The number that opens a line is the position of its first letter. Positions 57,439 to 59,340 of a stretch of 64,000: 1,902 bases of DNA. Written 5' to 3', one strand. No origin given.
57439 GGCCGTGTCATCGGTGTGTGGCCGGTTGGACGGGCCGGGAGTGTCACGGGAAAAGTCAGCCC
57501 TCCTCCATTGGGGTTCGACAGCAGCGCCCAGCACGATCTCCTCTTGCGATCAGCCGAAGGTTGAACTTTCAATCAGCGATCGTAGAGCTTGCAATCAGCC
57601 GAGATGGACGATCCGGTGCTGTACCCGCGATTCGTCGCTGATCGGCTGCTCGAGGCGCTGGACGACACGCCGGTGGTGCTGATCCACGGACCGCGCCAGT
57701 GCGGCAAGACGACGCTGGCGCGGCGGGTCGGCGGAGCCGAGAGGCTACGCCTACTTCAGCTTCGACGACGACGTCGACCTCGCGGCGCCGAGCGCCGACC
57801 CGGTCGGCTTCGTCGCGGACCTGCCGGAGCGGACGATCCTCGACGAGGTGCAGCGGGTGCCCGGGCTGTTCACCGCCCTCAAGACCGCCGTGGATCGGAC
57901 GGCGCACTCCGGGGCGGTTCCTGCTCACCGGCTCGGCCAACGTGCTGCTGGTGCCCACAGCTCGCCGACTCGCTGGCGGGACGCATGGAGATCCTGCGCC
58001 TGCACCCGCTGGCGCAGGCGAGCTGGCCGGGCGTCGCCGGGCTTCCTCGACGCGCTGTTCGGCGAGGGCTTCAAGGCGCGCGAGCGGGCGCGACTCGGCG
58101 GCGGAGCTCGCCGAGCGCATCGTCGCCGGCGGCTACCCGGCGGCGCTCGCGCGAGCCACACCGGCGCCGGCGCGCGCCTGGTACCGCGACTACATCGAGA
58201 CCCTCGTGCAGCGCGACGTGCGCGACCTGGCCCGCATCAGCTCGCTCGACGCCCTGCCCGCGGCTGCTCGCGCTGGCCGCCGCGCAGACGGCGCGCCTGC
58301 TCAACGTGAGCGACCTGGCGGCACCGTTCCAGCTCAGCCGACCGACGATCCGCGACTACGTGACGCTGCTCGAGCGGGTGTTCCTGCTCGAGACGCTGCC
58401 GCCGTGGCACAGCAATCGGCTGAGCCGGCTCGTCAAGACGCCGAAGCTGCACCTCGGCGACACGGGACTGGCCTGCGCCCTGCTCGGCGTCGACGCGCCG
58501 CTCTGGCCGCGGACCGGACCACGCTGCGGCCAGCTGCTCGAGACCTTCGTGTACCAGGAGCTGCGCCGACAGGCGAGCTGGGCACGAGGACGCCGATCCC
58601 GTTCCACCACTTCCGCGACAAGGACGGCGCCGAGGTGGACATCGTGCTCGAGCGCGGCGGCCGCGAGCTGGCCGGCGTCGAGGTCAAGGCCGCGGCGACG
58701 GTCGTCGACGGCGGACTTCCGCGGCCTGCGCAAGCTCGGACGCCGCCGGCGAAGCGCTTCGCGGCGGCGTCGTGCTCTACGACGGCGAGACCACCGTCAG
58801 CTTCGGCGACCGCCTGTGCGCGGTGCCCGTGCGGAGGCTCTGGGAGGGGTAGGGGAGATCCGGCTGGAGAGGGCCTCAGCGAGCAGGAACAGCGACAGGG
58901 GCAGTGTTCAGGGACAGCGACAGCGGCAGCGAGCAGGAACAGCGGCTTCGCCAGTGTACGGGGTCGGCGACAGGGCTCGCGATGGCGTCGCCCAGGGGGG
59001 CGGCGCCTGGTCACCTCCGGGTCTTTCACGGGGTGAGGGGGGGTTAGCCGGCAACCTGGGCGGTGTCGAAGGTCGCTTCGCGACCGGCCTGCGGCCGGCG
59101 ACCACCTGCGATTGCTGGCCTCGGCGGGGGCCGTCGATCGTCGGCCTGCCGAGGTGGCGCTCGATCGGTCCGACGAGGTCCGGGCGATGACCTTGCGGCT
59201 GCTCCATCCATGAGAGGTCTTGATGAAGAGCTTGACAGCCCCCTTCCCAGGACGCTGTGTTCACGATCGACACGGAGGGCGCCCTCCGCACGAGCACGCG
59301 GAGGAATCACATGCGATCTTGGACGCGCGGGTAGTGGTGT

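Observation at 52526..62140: Tandem segmental duplication of an ATPase - M4 protease - secreted protein cassette, with complementary losses in the two units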

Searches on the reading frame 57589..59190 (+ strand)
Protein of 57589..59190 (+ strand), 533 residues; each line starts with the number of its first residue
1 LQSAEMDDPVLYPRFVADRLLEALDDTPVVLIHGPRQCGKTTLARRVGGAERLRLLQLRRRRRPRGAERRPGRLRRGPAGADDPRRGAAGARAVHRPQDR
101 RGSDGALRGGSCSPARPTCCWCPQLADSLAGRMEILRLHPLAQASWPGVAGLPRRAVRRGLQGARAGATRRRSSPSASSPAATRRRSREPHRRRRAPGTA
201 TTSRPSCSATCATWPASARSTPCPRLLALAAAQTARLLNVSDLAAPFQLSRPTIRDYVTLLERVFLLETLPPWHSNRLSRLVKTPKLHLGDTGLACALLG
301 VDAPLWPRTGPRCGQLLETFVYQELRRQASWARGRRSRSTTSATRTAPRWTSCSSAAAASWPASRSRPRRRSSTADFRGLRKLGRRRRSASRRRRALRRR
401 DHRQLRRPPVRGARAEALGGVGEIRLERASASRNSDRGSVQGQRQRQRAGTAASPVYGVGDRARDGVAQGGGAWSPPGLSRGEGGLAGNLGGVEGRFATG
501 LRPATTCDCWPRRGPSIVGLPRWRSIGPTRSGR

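Call 8: search_protein_families(library=pfam, proteins=[window:57589-59190:+, window:57699-59036:+], max_evalue=0.01)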
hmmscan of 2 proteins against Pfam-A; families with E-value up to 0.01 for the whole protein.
window:57589-59190:+ (533 aa): 3 families
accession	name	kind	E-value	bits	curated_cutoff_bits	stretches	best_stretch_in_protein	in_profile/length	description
PF13635.12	DUF4143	-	8e-29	100.9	28.1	1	224-331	17-124/160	Domain of unknown function (DUF4143)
PF13173.12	AAA_14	-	6.5e-06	26.6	27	1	27-48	2-23/129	AAA domain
PF13191.12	AAA_16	-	0.0052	17.7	32.6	0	19-47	11-44/167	AAA ATPase domain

window:57699-59036:+ (445 aa): 1 family
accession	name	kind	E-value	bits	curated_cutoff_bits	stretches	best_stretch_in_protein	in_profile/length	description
PF13635.12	DUF4143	-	8.2e-07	29.3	28.1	1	301-331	129-159/160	Domain of unknown function (DUF4143)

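Call 43: search_protein_families(library=ncbifam, proteins=[window:57589-59190:+, window:57699-59036:+], max_evalue=0.01)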
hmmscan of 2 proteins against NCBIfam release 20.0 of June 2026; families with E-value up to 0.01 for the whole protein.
window:57589-59190:+ (533 aa): 0 families

window:57699-59036:+ (445 aa): 0 families

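Call 44: search_protein_families(library=padloc, proteins=[window:57589-59190:+, window:57699-59036:+], max_evalue=0.01)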
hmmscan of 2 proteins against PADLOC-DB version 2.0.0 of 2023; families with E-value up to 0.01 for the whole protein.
window:57589-59190:+ (533 aa): 6 families
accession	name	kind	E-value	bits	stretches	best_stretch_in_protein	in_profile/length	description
PDLC04790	PDC-S01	-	1.4e-61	206.5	1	5-335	7-335/422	-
PDLC04789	PDC-S01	-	1.1e-18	65.5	2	225-331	201-305/375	-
PDLC04787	PDC-S01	-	1.5e-10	38.5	1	225-328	225-326/412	-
PDLC04791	PDC-S01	-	3.3e-07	27.3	1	252-330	240-318/395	-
PDLC04786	PDC-S01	-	0.0025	14.6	0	30-49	23-42/439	-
PDLC04788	PDC-S01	-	0.0089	13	0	253-328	262-343/448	-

window:57699-59036:+ (445 aa): 1 family
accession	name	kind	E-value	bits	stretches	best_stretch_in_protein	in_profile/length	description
PDLC04790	PDC-S01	-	7.2e-38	128.4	2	69-190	105-227/422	-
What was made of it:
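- On PADLOC PDC-S01 / AAA_14-DUF4143 ATPase: PDLC04790 E = 1.4e-61; Pfam AAA_14 + DUF4143 (calls 8, 44).
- Tried and rejected: Pfam, NCBIfam and PADLOC gave nothing (calls 8, 43, 44).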

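Call 77: find_homologous_proteins(query=window:57589-59190:+, max_evalue=1e-10)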
Query window:57589-59190:+ (533 aa): 6349 proteins with E <= 1e-10 among 8000 candidates; the best 120 are listed.
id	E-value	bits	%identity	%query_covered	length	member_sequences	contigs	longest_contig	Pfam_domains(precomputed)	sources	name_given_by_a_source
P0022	0.0e+0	1138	100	99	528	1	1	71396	PF13173.13,PF13635.13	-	-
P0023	4.1e-85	305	54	69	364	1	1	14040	PF13173.13,PF13635.13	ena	-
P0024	3.8e-77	278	54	61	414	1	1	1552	PF13173.13,PF13635.13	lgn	-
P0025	2.0e-76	276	46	72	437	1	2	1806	PF13173.13,PF13635.13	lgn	-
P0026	2.2e-76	276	48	71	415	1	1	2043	PF13173.13,PF13635.13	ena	-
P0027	2.2e-76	276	48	71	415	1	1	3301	PF13173.13,PF13635.13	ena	-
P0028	2.5e-76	276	49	73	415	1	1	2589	PF13173.13,PF13635.13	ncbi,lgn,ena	-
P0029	8.1e-76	274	46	71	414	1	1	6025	PF13173.13,PF13635.13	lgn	-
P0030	8.8e-76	274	47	71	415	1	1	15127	PF13173.13,PF13635.13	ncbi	-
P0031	9.4e-76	274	46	72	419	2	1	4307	PF13173.13,PF13635.13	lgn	-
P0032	9.8e-76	274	48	73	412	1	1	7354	PF13173.13,PF13635.13,PF13191.13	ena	-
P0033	1.1e-75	274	49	71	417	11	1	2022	PF13173.13,PF13635.13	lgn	-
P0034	1.4e-75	273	47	71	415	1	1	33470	PF13173.13,PF13635.13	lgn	-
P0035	1.6e-75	273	46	74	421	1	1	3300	PF13173.13,PF13635.13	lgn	-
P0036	2.0e-75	273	47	71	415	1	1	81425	PF13173.13,PF13635.13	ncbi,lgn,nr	ncbi:MAG: ATP-binding protein [Nitrospira sp.]|nr:ATP-binding protein [Nitrospira sp.]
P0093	7.9e-74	267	47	71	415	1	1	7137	PF13173.13,PF13635.13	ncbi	ncbi:MAG TPA: ATP-binding protein [Thermoanaerobaculia bacterium]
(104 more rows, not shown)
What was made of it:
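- ATPase identity: Pfam AAA_14 + DUF4143 (call 8); PDC-S01 E = 1.4e-61 (call 44); more than 6,300 homologues of about 415 aa across phyla (call 77).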
